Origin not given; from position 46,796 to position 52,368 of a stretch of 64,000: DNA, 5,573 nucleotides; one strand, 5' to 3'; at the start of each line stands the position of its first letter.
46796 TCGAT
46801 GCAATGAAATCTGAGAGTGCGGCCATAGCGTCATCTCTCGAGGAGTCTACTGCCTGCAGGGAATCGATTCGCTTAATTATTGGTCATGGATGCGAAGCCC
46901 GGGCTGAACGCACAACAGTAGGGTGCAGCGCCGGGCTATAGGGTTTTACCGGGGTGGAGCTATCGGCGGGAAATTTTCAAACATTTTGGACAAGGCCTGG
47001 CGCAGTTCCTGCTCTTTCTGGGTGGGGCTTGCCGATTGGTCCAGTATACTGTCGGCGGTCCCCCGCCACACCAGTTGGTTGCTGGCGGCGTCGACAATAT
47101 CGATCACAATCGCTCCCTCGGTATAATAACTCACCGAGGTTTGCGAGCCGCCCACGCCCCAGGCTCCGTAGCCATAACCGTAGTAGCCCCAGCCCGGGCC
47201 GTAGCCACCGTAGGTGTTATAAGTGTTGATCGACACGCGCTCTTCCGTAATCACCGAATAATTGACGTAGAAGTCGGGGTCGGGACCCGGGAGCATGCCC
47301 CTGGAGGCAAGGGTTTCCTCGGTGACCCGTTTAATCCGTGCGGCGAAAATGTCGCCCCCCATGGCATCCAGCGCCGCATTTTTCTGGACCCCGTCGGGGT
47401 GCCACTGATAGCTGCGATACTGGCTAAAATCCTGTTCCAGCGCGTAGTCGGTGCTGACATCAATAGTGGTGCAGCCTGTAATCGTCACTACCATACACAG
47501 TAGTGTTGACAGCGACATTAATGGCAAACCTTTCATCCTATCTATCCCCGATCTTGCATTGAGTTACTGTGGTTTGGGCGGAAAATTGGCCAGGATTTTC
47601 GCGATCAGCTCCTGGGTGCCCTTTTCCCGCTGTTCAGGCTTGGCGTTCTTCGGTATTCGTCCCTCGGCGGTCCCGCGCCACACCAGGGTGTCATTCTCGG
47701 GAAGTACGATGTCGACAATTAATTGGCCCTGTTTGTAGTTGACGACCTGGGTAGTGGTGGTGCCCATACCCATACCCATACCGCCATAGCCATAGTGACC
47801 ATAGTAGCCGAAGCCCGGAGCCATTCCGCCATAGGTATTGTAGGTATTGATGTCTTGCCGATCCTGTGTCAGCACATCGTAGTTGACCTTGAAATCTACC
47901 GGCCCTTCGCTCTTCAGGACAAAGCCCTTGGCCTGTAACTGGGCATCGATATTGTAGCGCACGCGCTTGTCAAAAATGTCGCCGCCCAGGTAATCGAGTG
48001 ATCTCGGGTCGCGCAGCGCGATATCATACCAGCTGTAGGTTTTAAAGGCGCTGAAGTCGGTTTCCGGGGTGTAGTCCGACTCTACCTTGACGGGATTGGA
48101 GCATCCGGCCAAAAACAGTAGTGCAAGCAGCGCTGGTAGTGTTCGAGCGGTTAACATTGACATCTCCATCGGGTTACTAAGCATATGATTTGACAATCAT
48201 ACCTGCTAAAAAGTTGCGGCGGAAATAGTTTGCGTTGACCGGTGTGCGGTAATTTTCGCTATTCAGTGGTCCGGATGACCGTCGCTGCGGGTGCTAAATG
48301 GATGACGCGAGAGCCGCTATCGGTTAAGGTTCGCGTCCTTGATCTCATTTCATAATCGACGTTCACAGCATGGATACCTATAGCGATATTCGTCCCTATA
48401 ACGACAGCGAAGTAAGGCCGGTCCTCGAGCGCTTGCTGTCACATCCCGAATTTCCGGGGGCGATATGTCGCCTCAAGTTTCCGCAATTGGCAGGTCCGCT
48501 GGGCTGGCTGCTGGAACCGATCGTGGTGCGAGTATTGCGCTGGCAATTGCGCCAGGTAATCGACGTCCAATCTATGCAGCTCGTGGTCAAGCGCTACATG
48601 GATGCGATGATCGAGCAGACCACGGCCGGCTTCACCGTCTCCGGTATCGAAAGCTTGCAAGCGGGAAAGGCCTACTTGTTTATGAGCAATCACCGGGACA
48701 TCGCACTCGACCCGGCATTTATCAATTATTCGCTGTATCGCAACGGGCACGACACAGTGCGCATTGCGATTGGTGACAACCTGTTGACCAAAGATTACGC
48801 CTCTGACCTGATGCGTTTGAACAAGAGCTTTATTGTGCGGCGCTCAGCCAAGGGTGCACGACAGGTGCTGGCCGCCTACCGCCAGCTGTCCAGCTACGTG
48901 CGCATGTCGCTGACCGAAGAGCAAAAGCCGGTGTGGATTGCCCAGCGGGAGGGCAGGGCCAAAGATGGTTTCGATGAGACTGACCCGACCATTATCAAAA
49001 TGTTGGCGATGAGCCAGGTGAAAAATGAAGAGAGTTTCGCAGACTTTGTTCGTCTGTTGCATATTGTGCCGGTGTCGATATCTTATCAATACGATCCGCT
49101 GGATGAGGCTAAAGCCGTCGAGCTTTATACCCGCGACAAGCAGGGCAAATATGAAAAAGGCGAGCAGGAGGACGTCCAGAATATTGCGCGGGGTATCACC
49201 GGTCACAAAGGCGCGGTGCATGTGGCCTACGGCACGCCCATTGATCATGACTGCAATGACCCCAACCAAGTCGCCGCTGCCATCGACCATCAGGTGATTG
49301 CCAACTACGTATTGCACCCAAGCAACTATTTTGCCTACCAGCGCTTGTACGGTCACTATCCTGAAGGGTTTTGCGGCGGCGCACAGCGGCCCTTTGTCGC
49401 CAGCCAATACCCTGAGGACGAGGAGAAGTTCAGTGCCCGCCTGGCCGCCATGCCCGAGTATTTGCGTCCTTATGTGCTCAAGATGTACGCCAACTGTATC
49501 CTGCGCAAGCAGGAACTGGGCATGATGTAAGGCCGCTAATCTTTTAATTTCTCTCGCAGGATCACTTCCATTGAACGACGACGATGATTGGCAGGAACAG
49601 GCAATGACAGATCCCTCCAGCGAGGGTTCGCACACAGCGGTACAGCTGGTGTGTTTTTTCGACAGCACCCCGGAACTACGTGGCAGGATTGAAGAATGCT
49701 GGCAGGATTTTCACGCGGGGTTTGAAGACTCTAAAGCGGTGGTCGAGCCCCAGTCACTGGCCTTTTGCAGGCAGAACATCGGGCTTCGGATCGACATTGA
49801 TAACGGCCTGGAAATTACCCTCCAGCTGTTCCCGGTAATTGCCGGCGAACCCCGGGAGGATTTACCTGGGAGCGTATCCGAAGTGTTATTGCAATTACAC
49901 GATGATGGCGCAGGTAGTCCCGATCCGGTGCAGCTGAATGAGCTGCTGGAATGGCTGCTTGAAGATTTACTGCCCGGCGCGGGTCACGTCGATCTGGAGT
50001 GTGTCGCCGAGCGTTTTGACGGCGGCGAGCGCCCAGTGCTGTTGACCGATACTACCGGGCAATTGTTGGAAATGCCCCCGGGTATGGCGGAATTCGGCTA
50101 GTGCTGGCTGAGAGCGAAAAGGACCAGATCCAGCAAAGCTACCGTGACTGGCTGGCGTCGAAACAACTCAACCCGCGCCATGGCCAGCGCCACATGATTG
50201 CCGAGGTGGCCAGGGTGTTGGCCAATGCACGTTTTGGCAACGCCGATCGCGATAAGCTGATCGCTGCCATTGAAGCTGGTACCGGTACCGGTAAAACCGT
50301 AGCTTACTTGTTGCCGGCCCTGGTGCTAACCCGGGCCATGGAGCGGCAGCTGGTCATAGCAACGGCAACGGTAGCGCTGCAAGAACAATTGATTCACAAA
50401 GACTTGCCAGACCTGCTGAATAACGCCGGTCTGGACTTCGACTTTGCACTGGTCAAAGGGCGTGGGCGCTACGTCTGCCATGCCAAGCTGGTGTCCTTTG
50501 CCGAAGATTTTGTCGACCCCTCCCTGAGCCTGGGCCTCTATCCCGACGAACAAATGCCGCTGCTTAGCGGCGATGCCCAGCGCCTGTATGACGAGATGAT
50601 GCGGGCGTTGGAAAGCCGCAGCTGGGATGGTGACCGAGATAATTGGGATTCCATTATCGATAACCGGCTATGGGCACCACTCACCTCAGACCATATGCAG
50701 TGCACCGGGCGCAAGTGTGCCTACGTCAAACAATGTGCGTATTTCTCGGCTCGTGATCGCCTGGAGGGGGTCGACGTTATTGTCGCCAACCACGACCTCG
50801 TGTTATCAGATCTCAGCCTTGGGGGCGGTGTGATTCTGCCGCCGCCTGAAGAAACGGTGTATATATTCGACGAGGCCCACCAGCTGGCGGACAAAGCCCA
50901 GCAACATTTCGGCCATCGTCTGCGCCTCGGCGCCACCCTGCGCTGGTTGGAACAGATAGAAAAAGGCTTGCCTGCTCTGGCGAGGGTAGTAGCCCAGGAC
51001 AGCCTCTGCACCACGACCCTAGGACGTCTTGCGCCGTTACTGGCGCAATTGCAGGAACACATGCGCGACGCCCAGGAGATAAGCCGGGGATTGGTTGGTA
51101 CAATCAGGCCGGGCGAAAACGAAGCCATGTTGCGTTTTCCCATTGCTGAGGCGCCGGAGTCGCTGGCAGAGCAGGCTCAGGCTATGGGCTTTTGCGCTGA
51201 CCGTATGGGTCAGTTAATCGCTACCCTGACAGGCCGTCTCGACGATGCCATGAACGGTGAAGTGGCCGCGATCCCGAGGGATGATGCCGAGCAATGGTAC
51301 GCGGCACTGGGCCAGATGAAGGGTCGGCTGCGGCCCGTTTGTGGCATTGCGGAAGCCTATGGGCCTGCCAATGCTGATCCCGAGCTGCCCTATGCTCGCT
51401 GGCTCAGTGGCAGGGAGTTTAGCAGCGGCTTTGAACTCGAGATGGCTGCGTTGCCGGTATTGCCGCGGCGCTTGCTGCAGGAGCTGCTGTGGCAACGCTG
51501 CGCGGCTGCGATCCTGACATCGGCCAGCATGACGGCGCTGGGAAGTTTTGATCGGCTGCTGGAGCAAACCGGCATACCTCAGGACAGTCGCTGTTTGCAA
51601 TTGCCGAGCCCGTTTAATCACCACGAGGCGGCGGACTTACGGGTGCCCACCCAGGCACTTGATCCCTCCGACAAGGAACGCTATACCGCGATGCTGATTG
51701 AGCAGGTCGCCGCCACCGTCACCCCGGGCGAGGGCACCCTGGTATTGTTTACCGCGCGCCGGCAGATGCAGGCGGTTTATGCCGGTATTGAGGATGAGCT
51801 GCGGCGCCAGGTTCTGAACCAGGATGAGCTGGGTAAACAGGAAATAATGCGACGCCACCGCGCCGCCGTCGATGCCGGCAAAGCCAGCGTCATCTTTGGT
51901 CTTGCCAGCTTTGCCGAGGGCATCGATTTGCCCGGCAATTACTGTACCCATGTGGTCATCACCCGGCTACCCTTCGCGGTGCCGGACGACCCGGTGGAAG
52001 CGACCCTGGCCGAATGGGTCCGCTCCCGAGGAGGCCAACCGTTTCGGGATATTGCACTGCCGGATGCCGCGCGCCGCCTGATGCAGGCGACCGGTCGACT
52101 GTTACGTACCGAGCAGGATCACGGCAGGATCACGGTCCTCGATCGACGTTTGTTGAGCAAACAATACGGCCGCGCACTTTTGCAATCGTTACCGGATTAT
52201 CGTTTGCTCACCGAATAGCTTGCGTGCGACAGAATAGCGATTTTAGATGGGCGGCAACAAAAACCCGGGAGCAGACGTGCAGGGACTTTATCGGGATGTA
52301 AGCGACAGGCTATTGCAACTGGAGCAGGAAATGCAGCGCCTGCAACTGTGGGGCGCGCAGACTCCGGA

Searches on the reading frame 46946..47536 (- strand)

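Call 10: search_protein_families(library=ncbifam, proteins=[window:46946-47536:-], max_evalue=1e-12)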
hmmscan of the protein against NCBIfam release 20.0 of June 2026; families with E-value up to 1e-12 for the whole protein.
window:46946-47536:- (196 aa): 0 families

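Call 76: search_protein_families(library=pfam, proteins=[window:46946-47536:-], max_evalue=0.00001)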
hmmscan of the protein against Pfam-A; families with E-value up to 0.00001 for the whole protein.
window:46946-47536:- (196 aa): 1 family
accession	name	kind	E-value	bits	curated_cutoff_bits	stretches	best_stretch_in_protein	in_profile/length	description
PF13590.11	DUF4136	-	6.8e-40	137.4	32.8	1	27-191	1-152/152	Domain of unknown function (DUF4136)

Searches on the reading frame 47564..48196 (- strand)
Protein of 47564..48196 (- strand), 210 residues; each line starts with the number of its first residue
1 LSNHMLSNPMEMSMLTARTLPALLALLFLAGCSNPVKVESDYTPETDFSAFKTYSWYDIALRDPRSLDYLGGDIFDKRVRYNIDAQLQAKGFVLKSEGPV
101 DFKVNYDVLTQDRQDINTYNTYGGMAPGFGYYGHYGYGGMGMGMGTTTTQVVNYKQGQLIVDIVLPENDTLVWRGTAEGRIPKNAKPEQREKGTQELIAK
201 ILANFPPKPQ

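Call 10: search_protein_families(library=ncbifam, proteins=[window:47564-48196:-], max_evalue=1e-12)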
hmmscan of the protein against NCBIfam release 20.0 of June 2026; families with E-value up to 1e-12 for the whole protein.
window:47564-48196:- (210 aa): 0 families

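Call 76: search_protein_families(library=pfam, proteins=[window:47564-48196:-], max_evalue=0.00001)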
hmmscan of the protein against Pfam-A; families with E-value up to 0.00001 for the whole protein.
window:47564-48196:- (210 aa): 1 family
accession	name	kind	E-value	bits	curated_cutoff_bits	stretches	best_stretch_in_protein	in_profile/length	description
PF13590.11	DUF4136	-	9.6e-38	130.4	32.8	1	38-207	1-152/152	Domain of unknown function (DUF4136)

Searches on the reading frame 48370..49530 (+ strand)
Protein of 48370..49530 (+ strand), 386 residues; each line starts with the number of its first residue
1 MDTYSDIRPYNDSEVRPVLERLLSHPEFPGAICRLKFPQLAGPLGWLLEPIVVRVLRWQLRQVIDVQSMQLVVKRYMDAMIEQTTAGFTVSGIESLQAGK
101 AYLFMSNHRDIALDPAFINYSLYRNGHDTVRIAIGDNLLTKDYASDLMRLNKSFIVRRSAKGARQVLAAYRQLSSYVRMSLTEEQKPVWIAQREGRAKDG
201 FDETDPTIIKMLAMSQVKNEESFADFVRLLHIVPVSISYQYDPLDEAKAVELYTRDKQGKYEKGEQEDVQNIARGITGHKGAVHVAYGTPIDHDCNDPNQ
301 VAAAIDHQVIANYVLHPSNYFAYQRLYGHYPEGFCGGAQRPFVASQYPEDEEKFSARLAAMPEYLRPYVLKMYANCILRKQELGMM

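Call 10: search_protein_families(library=ncbifam, proteins=[window:48370-49530:+], max_evalue=1e-12)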
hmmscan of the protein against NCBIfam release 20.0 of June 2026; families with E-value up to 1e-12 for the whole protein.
window:48370-49530:+ (386 aa): 0 families

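Call 76: search_protein_families(library=pfam, proteins=[window:48370-49530:+], max_evalue=0.00001)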
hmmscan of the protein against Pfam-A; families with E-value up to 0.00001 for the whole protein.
window:48370-49530:+ (386 aa): 1 family
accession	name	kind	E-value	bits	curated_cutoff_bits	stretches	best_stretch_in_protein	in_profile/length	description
PF01553.26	Acyltransferase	-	3.7e-10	40.2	23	1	88-191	2-97/132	Acyltransferase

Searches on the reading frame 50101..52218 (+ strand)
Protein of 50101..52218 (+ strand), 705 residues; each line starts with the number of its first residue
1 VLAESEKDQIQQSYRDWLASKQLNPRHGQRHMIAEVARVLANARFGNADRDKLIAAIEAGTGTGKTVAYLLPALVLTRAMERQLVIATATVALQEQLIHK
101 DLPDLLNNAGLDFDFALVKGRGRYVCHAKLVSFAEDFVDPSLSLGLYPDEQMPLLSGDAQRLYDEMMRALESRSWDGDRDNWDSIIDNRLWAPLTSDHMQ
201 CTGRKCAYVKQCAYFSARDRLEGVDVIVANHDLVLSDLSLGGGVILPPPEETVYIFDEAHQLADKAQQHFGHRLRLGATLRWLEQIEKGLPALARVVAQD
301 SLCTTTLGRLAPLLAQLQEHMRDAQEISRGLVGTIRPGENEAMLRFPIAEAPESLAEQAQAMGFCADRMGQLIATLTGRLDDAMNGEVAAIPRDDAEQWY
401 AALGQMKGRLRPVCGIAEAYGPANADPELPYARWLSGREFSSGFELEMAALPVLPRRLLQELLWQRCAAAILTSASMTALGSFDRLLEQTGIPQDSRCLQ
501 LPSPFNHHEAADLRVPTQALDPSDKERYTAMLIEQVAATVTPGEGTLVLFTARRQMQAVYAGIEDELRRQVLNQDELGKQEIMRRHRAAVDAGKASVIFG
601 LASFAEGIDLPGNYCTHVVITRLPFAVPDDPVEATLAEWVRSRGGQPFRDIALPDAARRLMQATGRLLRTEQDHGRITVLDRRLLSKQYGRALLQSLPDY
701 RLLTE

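Call 10: search_protein_families(library=ncbifam, proteins=[window:50101-52218:+], max_evalue=1e-12)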
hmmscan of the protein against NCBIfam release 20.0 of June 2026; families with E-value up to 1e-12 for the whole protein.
window:50101-52218:+ (705 aa): 7 families
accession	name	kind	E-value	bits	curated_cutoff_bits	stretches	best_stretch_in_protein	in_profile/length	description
NF008729.0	PRK11747.1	equivalog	6.1e-230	765.4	598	1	1-702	1-699/703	ATP-dependent DNA helicase DinG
NF053712.1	repair_DEAH_YoaA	equivalog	1.2e-113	381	680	1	21-702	15-618/630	DNA repair helicase YoaA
NF005981.0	PRK08074.1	equivalog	8.7e-94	315.2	789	2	188-703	396-914/931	ATP-dependent DNA helicase DinG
TIGR01407.1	dinG_rel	hypoth_equivalog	1e-69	235.8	547.7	1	9-701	230-871/889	putative DnaQ family exonuclease/DinG family helicase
NF005569.0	PRK07246.1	equivalog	1.8e-36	125.8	794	1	523-698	627-798/820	bifunctional DnaQ family exonuclease/ATP-dependent helicase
TIGR03117.2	cas_csf4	equivalog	1.1e-23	83.3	400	0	12-134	116-228/800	type IV CRISPR-associated DEAD/DEAH-box helicase Csf4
TIGR00604.1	rad3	subfamily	8e-16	57.8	246.95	0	540-690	521-682/706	DNA repair helicase (rad3)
